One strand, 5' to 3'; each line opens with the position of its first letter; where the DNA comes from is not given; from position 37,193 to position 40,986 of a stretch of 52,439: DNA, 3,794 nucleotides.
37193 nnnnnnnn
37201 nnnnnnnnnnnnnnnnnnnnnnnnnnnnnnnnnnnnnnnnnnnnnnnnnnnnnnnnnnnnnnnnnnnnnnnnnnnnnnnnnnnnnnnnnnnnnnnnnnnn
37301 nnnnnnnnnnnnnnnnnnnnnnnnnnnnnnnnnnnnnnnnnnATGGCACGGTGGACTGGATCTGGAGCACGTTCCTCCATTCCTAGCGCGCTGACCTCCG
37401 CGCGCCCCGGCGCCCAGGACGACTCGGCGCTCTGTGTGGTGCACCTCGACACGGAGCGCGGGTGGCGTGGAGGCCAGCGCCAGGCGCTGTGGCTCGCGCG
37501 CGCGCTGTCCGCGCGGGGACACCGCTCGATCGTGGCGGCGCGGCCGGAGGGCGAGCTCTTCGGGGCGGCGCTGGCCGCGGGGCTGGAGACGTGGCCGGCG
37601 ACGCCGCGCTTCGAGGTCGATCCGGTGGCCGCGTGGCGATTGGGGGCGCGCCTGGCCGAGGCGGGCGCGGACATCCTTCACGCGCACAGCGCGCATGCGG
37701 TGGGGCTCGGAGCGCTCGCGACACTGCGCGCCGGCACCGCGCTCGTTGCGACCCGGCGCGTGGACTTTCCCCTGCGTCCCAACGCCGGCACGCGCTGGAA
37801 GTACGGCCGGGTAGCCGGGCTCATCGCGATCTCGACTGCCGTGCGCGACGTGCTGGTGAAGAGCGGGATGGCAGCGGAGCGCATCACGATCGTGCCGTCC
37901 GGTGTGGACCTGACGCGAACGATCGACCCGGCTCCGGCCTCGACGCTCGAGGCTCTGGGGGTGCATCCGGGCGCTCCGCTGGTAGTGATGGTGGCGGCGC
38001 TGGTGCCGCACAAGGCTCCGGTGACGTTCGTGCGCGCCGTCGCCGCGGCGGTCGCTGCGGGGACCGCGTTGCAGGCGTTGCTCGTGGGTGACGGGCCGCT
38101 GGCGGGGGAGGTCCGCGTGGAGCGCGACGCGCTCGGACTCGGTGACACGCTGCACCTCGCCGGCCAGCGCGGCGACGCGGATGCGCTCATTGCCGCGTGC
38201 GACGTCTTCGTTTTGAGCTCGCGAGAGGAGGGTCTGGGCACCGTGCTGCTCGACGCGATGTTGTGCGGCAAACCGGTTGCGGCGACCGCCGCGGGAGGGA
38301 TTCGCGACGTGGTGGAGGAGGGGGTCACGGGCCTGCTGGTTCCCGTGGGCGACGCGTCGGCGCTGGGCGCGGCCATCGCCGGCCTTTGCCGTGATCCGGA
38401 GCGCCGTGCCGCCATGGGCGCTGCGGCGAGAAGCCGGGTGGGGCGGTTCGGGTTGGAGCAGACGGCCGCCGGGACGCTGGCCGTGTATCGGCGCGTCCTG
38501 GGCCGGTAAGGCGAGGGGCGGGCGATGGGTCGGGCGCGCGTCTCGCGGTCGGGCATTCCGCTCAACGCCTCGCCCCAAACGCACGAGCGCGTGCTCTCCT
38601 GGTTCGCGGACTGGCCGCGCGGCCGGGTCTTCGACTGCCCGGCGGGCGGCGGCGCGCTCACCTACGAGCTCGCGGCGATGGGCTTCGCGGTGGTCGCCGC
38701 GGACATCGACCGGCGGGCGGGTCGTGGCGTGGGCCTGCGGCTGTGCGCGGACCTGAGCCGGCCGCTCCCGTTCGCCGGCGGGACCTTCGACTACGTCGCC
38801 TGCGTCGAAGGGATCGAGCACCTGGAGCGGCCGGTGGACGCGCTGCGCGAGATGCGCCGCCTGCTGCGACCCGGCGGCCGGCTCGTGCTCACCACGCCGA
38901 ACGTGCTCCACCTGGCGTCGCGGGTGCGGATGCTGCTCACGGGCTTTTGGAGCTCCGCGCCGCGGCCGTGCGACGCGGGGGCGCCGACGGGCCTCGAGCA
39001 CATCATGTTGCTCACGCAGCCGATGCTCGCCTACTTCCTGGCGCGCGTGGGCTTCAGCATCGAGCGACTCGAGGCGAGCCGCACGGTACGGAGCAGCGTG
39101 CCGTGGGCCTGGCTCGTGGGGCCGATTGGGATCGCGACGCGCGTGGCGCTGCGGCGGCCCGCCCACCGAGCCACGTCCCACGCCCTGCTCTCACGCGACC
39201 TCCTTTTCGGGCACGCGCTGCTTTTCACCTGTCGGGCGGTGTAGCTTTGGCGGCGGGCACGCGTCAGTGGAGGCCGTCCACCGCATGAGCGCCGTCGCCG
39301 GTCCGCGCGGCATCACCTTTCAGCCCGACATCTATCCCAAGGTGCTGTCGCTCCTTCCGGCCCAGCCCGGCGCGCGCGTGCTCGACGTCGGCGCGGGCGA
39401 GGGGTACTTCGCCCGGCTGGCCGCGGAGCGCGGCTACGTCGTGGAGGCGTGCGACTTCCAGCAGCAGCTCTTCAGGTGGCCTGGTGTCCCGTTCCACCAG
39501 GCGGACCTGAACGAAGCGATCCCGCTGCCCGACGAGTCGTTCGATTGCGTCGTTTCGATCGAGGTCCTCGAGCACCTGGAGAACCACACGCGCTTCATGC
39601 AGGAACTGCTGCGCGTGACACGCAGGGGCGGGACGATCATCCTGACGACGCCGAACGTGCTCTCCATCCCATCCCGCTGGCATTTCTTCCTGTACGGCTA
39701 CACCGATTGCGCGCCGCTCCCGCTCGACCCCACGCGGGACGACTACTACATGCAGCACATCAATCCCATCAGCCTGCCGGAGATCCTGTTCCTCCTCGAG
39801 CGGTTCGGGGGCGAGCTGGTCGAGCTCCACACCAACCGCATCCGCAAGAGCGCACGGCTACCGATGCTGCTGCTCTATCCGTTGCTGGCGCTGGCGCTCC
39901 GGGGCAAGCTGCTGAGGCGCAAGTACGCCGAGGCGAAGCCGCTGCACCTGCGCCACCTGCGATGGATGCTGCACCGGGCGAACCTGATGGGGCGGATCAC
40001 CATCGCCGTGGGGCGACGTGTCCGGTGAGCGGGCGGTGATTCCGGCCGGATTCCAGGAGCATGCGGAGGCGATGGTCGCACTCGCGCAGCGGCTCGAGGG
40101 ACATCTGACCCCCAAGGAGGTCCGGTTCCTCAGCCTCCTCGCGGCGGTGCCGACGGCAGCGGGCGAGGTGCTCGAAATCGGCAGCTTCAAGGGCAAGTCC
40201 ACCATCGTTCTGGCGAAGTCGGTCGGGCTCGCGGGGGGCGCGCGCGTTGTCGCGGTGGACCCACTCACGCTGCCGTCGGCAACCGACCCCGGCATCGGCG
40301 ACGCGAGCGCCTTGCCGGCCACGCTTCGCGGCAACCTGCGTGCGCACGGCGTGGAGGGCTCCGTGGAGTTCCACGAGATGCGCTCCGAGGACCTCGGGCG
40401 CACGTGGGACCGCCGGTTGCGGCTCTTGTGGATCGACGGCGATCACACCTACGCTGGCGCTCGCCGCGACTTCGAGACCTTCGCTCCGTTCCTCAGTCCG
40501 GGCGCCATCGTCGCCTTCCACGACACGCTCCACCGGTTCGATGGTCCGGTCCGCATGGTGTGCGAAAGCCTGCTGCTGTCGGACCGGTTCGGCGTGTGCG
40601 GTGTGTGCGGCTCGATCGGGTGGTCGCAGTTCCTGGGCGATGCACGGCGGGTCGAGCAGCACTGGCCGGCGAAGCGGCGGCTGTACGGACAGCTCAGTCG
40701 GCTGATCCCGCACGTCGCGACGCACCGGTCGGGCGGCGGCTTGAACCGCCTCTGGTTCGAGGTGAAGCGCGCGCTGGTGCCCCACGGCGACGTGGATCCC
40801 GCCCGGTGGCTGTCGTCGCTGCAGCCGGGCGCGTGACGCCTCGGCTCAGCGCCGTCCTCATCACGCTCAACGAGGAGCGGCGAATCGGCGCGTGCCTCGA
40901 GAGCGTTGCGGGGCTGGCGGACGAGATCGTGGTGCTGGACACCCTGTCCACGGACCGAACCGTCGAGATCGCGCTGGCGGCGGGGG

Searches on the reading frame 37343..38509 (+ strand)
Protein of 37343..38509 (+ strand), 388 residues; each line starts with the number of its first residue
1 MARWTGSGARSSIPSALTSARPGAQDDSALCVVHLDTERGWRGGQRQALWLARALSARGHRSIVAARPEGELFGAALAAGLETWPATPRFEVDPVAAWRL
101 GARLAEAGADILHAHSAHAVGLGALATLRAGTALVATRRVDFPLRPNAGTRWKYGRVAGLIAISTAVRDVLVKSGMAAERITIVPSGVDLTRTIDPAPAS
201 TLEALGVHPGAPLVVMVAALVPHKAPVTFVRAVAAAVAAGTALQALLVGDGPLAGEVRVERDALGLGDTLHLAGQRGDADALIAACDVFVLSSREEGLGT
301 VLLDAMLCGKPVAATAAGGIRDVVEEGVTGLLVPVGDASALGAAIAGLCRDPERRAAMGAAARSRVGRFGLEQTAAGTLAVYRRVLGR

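Call 31: search_protein_families(library=pfam, proteins=[window:37343-38509:+], max_evalue=0.0001)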
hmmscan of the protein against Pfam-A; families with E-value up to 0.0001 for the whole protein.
window:37343-38509:+ (388 aa): 4 families
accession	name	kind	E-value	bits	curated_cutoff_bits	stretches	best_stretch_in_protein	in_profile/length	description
PF00534.26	Glycos_transf_1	-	2.6e-32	112.2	26.4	1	208-364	12-171/172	Glycosyl transferases group 1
PF13692.12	Glyco_trans_1_4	-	1.9e-29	103.2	27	1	212-351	2-142/142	Glycosyl transferases group 1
PF13439.12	Glyco_transf_4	-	1.7e-22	80.7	28.5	1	42-192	2-170/170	Glycosyltransferase Family 4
PF13579.12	Glyco_trans_4_4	-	2.7e-12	47.8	29.7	1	43-187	2-158/158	Glycosyl transferase 4-like domain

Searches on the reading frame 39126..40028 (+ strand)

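Call 31: search_protein_families(library=pfam, proteins=[window:39126-40028:+], max_evalue=0.0001)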
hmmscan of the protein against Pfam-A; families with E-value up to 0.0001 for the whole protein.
window:39126-40028:+ (300 aa): 7 families
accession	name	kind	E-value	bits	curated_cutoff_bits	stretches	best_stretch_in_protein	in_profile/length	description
PF13489.12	Methyltransf_23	-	3e-20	73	27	1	73-233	13-163/164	Methyltransferase domain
PF08241.18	Methyltransf_11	-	7.8e-19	68.6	21.2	1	86-173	1-95/95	Methyltransferase domain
PF13649.12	Methyltransf_25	-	2.2e-13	51.2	27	1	85-169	1-97/97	Methyltransferase domain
PF13847.12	Methyltransf_31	-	8.7e-13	48.6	27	1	81-177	3-113/145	Methyltransferase domain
PF08242.18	Methyltransf_12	-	4.9e-09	37.2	30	1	86-170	1-97/98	Methyltransferase domain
PF07021.18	MetW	-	2e-08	34.5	21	1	80-192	12-126/193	Methionine biosynthesis protein MetW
PF02353.26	CMAS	-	1.8e-07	31.2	27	1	73-175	54-166/273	Mycolic acid cyclopropane synthetase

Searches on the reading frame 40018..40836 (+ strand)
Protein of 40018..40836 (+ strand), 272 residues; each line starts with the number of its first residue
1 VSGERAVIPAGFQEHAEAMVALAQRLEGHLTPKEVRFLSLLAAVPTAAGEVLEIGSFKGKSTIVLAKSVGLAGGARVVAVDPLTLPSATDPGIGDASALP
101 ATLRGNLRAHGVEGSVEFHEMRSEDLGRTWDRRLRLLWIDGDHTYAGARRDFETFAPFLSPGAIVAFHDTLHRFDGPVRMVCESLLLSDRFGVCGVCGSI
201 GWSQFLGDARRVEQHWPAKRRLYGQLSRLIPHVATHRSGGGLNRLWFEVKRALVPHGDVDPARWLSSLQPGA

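Call 31: search_protein_families(library=pfam, proteins=[window:40018-40836:+], max_evalue=0.0001)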
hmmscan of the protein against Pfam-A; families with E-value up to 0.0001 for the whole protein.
window:40018-40836:+ (272 aa): 1 family
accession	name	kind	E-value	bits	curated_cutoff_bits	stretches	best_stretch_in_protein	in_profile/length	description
PF13578.12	Methyltransf_24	-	1.5e-21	77.7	26.3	1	52-170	1-105/105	Methyltransferase domain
